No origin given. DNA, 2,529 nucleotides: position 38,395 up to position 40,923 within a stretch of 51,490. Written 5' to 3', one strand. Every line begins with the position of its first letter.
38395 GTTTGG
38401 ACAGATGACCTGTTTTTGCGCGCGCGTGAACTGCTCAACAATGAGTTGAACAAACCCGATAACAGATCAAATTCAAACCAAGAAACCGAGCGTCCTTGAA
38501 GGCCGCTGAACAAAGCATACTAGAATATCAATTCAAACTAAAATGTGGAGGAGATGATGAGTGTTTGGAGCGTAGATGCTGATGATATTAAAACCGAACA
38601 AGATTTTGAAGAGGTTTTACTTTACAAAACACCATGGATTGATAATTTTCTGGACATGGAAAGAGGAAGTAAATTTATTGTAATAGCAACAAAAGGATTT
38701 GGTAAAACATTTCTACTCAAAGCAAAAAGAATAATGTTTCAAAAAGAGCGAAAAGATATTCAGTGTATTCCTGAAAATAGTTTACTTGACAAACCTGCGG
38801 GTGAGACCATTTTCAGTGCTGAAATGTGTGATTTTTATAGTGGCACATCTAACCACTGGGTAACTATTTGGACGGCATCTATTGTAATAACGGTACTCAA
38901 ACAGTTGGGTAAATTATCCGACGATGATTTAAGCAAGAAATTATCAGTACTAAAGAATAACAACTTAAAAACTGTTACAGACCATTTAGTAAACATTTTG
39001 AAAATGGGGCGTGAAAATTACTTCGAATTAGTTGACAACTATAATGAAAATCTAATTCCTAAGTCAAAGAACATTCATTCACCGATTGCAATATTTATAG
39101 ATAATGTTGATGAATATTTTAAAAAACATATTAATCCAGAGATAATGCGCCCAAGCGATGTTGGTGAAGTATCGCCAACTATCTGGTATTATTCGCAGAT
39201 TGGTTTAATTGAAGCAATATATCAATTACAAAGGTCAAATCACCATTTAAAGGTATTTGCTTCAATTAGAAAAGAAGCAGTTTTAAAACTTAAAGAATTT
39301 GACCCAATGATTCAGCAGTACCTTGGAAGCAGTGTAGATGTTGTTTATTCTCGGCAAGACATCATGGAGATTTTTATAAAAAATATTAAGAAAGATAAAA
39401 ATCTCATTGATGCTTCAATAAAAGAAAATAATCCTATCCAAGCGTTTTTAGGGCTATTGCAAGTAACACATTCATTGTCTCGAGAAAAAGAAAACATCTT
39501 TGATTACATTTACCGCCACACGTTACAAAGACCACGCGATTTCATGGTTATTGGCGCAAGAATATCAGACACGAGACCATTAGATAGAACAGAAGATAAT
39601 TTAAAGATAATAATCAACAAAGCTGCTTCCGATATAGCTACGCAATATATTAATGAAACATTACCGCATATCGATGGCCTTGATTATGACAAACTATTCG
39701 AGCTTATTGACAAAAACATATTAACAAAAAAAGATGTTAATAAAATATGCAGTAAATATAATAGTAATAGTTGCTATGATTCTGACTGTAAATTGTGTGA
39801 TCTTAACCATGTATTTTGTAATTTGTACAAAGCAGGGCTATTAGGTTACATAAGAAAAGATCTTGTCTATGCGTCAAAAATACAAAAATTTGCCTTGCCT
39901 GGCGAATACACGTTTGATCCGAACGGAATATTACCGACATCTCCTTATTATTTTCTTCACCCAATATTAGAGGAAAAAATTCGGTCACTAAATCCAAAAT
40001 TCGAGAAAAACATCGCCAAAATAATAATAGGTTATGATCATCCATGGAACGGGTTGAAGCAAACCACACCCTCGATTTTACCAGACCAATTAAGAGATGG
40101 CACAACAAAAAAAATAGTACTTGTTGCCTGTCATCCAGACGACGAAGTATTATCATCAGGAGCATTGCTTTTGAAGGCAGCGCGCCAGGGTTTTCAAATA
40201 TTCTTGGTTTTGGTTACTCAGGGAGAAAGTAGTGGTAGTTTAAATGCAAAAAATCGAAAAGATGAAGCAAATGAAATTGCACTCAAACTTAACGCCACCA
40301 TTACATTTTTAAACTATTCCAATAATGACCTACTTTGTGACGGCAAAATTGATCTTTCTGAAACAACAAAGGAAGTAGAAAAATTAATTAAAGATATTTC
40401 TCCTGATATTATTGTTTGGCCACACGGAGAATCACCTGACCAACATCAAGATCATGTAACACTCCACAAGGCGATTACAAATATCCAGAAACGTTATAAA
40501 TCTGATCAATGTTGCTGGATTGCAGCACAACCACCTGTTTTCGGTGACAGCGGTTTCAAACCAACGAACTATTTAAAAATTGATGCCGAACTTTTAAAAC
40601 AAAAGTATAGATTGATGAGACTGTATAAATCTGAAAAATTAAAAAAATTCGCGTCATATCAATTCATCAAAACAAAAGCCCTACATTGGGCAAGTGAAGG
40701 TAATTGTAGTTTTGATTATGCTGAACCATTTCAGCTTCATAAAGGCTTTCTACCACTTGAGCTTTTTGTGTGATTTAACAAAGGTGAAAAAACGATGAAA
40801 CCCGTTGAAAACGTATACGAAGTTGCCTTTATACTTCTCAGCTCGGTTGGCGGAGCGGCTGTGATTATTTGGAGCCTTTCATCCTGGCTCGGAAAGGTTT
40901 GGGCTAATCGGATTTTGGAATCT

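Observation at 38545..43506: AT-rich four-gene cassette: NTPase-PIG-L deacetylase, 1-TM protein, DUF3800-like protein and retron-type RT (candidate undescribed defence system)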

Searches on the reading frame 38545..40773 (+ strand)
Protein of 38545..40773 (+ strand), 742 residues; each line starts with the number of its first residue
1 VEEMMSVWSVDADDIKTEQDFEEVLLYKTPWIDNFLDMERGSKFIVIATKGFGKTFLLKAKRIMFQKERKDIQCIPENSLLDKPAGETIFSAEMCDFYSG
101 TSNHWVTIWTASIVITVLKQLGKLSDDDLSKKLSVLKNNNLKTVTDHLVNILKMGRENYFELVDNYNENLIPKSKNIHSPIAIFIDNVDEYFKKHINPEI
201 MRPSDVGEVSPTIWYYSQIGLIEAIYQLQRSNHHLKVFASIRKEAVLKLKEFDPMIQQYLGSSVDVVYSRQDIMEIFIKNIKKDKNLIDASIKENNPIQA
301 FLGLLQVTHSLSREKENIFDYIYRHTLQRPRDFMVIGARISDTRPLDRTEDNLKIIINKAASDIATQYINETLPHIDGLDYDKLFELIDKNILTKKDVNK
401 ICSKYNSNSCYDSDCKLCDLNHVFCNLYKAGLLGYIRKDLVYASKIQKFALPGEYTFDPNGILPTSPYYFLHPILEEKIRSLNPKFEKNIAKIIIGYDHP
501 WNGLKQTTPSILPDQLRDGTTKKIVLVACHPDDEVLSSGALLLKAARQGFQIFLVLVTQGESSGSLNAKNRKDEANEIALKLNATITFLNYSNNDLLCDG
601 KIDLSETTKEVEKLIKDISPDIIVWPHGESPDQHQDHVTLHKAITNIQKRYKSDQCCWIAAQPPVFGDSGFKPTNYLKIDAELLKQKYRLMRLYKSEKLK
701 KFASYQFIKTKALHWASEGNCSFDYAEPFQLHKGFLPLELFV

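Call 3: search_protein_families(library=pfam, proteins=[window:38545-40773:+], max_evalue=0.1)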
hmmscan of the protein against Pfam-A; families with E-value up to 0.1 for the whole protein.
window:38545-40773:+ (742 aa): 1 family
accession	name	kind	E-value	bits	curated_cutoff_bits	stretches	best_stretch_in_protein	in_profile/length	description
PF02585.22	PIG-L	-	2.6e-20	73.7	28.2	1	526-646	2-127/129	GlcNAc-PI de-N-acetylase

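Call 4: search_protein_families(library=padloc, proteins=[window:38545-40773:+], max_evalue=0.1)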
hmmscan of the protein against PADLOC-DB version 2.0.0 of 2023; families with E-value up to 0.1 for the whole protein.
window:38545-40773:+ (742 aa): 0 families

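Call 6: search_protein_families(library=ncbifam, proteins=[window:38545-40773:+], max_evalue=0.1)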
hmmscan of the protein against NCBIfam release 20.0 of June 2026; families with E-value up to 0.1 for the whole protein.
window:38545-40773:+ (742 aa): 6 families
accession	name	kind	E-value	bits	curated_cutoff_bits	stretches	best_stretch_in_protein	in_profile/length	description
NF047389.1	ATPase_Sll1717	subfamily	2e-20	73.3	75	1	12-450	6-430/454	P-loop ATPase, Sll1717 family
TIGR04001.1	thiol_BshB1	equivalog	1.1e-11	44.9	182.5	1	524-639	4-113/226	bacillithiol biosynthesis deacetylase BshB1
TIGR03445.1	mycothiol_MshB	equivalog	1.3e-05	25.2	224.35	1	526-563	2-39/284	N-acetyl-1-D-myo-inositol-2-amino-2-deoxy-alpha-D-glucopyranoside deacetylase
TIGR03446.1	mycothiol_Mca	equivalog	0.00011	21.9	277.15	1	524-575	3-54/283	mycothiol conjugate amidase Mca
NF002557.0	PRK02122.1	subfamily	0.00049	18.3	384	1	515-561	364-410/653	glucosamine-6-phosphate deaminase-like protein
TIGR04000.1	thiol_BshB2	equivalog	0.0081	15.8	195.25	1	523-655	2-141/217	bacillithiol biosynthesis deacetylase BshB2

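Call 9: find_homologous_proteins(query=window:38545-40773:+, max_evalue=0.001)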
Query window:38545-40773:+ (742 aa): 788 proteins with E <= 0.001 among 8000 candidates; the best 120 are listed.
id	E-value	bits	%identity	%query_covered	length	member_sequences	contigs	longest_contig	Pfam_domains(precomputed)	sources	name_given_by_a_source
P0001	0.0e+0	1694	100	99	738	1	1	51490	PF02585.23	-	-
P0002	0.0e+0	1341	78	99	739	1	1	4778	PF02585.23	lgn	-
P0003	5.0e-218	744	47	99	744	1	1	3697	PF02585.23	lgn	-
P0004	3.5e-172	593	55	68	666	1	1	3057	PF13271.12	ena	-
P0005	6.4e-167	575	54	65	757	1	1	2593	PF07714.24,PF00069.32,PF03109.23,PF01163.29,PF17667.8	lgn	-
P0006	2.9e-153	530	46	68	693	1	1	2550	-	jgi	-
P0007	2.8e-151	523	46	68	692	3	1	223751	-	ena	-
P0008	4.2e-149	516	46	67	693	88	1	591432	-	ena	-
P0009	4.1e-148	513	43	68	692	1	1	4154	-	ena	-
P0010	6.4e-148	512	45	67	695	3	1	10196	-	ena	-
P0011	3.1e-147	510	47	67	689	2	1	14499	-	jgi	-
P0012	5.7e-147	509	46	67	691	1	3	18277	-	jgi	jgi:class 3 adenylate cyclase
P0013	8.4e-147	509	46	67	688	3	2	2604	-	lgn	-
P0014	1.4e-146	508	45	67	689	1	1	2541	-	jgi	jgi:class 3 adenylate cyclase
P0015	3.7e-146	506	46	67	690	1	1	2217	-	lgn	-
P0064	2.2e-132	461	44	68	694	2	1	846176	-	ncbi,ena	-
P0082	3.3e-131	457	43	67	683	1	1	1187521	-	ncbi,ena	-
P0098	1.1e-130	455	41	69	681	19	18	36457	-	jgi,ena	-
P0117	4.7e-130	453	42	67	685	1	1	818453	-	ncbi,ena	-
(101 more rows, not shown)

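Call 13: find_encoding_contigs(protein=P0002, flank=10000)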
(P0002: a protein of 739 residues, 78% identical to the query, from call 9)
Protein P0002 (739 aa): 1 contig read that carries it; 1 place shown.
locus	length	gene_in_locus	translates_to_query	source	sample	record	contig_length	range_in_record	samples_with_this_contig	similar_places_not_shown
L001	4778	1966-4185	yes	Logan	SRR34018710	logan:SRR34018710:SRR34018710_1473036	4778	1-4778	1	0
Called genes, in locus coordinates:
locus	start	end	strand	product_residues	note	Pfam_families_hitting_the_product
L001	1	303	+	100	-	?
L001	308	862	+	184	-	-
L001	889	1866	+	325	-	PF12358:DUF3644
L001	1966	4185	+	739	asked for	PF02585:PIG-L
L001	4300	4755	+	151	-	PF15594:Imm50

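Call 14: find_encoding_contigs(protein=P0003, flank=10000)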
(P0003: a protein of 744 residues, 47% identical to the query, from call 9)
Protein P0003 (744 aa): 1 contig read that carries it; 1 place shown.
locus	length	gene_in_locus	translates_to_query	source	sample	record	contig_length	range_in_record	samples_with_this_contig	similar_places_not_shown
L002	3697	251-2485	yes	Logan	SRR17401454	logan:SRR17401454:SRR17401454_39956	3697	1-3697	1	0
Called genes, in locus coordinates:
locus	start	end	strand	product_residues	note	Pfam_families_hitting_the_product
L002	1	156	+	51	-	?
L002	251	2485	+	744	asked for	PF02585:PIG-L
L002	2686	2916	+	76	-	-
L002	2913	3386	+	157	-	PF11848:DUF3368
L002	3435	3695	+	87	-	?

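Call 21: search_solved_structures(query=window:38545-40773:+, max_evalue=1)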
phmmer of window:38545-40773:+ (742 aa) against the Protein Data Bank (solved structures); distinct sequences matched with E-value up to 1: 12.
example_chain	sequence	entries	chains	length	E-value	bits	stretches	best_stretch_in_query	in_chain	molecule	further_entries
2ixd_A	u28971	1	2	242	9.5e-05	24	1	525-644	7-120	LMBE-RELATED PROTEIN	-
3we7_A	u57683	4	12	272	0.00028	22.5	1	517-638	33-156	Putative uncharacterized protein PH0499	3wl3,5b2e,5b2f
8bgn_A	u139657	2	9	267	0.00034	22.2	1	516-734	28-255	Diacetylchitobiose deacetylase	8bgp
8bgo_A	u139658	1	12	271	0.00035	22.2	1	516-734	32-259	Diacetylchitobiose deacetylase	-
1uan_A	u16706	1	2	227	0.00046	21.8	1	524-642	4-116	hypothetical protein TT1542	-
3wl4_A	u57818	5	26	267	0.0025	19.4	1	518-638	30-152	Uncharacterized protein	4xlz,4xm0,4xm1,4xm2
1q7t_A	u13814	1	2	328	0.0079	17.7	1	519-563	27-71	hypothetical protein Rv1170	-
4ewl_A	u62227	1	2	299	0.012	17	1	521-563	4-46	1D-myo-inositol 2-acetamido-2-deoxy-alpha-D-glucopyranoside deacetylase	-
1q74_A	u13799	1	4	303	0.013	17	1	521-563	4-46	1D-myo-inositol 2-acetamido-2-deoxy-alpha-D-glucopyranoside Deacetylase (MshB)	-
6p2t_A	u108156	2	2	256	0.051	15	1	525-699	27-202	N-acetyl-alpha-D-glucosaminyl L-malate deacetylase 1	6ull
2ejx_A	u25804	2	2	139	0.34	12.3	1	279-326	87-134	STK_08120 | FATTY ACID-BINDING PROTEIN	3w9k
5bmo_A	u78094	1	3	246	0.56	11.6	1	522-565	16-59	Putative uncharacterized protein LnmX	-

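Call 24: search_protein_families(library=pfam, proteins=[P0004, P0005, P0008, P0012, P0064, P0082, P0117, P0098], max_evalue=0.01)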
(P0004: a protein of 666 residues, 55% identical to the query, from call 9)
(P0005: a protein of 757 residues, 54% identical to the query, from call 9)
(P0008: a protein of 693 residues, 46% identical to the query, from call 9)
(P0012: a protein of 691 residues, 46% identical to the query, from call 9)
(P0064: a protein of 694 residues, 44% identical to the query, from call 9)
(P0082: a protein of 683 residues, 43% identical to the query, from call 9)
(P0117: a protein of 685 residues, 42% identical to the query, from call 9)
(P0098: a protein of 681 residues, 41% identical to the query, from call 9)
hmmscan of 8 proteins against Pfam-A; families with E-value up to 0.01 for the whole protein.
P0004 (666 aa): 1 family
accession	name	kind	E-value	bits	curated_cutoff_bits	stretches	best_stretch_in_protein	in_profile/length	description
PF13271.11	DUF4062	-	3e-11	43.8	24.7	1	519-595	2-82/82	Domain of unknown function (DUF4062)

P0005 (757 aa): 7 families
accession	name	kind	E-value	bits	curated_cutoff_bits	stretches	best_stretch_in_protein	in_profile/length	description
PF00069.31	Pkinase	-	3.6e-33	115.5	31.7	1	480-750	3-259/263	Protein kinase domain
PF07714.23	PK_Tyr_Ser-Thr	-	2.7e-21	76.5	23.1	1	479-750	2-256/258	Protein tyrosine and serine/threonine kinase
PF17667.7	Pkinase_fungal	-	1.9e-06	27.3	24.1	1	585-662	283-367/387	Fungal protein kinase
PF01163.29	RIO1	-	7.7e-06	26.1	22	1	559-632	81-149/187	RIO domain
PF03109.22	ABC1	-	6e-05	22.8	22.9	1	557-639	141-219/244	ABC1 atypical kinase-like domain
PF06293.20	Kdo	-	0.0022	17.9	21.3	1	552-631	85-166/207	Lipopolysaccharide kinase (Kdo/WaaP) family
PF19974.5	TCAD9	-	0.0094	15.6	40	0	593-632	283-322/429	Ternary complex associated domain 9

P0008 (693 aa): 0 families

P0012 (691 aa): 0 families

P0064 (694 aa): 0 families

P0082 (683 aa): 0 families

P0117 (685 aa): 0 families

P0098 (681 aa): 0 families

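Call 28: find_encoding_contigs(protein=P0064, flank=7000, max_places=2)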
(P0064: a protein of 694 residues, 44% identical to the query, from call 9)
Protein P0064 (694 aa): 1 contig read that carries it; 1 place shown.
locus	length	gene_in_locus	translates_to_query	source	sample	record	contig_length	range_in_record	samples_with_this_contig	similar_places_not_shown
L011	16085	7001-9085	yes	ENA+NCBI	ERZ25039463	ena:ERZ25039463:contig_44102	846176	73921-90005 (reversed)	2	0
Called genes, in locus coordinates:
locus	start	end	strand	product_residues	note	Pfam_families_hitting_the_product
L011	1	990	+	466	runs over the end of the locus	PF04389:Peptidase_M28, PF01546:Peptidase_M20 (weak)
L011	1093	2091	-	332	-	-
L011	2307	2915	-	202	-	-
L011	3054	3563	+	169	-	PF07291:MauE (weak), PF07681:DoxX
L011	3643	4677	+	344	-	PF14027:Questin_oxidase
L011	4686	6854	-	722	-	PF04879:Molybdop_Fe4S4, PF00384:Molybdopterin, PF01568:Molydop_binding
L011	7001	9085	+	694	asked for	-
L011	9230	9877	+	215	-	-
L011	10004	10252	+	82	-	-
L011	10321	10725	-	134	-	PF12833:HTH_18, PF00165:HTH_AraC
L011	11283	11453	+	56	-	-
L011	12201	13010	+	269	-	-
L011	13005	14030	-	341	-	PF21783:YNCE (faint), PF22494:choice_anch_I (faint), PF25174:Beta-prop_THOC3 (faint)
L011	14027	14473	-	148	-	PF09828:ChrB_C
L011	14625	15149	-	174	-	-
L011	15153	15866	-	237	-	PF02777:Sod_Fe_C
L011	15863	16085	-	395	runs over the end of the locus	PF02417:Chromate_transp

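Call 29: find_encoding_contigs(protein=P0008, flank=7000, max_places=2)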
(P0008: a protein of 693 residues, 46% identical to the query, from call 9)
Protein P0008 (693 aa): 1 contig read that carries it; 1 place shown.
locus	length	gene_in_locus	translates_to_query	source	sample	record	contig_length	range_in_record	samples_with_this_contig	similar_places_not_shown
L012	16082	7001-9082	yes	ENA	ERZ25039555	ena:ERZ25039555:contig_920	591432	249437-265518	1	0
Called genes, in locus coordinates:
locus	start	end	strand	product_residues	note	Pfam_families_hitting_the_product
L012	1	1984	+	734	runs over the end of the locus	PF00270:DEAD, PF00271:Helicase_C, PF16124:RecQ_Zn_bind, PF09382:RQC, PF00570:HRDC, PF14493:HTH_40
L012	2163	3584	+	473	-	PF02310:B12-binding, PF19864:Radical_SAM_N2 (weak), PF04055:Radical_SAM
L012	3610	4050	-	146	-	PF08592:Anthrone_oxy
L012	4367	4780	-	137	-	PF04828:GFA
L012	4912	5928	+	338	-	PF00296:Bac_luciferase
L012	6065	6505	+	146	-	-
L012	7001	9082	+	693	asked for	-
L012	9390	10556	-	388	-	PF13676:TIR_2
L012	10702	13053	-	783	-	PF20308:TPR-S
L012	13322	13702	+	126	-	PF21006:NHase_beta_N (weak)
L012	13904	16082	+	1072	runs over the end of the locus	PF01582:TIR (weak), PF13676:TIR_2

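Call 72: predict_structure(alignment_id=A4)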
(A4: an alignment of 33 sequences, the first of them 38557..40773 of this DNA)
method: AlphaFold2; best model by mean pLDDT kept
length: 738 residues; sequences in the alignment: 33
mean_pLDDT: 68.8   pTM: 0.63
mean pLDDT of the five models: 68.8, 66.5, 66.2, 64.2, 63.0
residues with pLDDT >= 90: 152; 70-90: 250; 50-70: 128; < 50: 208
segments of 3 or more residues with pLDDT < 50: 191-204, 408-415, 436-438, 502-518, 524-537, 539-541, 555-564, 588-699, 715-728, 730-738
pLDDT, mean of each block of 10 residues (from residue 1): 52 71 66 69 79 87 85 85 70 85 93 91 76 84 87 86 87 91 73 41 60 89 89 88 67 72 79 88 93 95 88 92 89 93 94 93 79 77 94 90 63 57 86 66 81 63 91 93 89 82 39 42 46 45 53 48 51 59 53 41 47 39 34 36 41 39 31 35 32 39 59 48 48 41
secondary structure, 60 per line:
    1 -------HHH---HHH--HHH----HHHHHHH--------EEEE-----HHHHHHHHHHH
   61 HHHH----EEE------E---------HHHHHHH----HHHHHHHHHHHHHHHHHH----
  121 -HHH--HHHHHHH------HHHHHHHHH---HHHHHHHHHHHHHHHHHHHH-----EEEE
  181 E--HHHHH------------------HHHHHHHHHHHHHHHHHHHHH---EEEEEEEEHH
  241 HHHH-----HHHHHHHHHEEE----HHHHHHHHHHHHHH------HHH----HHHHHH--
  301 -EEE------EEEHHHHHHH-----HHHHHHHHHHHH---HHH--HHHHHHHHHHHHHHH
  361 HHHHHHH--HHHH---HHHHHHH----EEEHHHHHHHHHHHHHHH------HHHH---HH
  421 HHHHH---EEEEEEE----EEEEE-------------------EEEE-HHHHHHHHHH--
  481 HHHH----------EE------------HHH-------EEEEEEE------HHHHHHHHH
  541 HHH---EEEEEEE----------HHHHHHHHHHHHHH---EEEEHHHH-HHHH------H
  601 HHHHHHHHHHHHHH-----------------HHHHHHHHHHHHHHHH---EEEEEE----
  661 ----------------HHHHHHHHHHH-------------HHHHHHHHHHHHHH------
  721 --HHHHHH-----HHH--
elements in order (helices of 4 or more, strands of 3 or more residues): H26-32 E41-44 H50-64 E69-71 H88-94 H99-116 H127-133 H140-148 H152-171 E177-181 H184-188 H207-227 E231-238 H239-244 H250-258 E259-261 H266-279 H293-298 E302-304 E311-313 H314-320 H326-337 H346-367 H370-373 H377-383 E388-390 H391-405 H412-415 H419-425 E429-435 E440-444 E464-467 H469-478 H481-484 E519-525 H532-543 E547-553 H564-577 E581-584 H585-588 H590-593 H600-614 H632-647 E651-656 H677-687 H701-714 H723-728
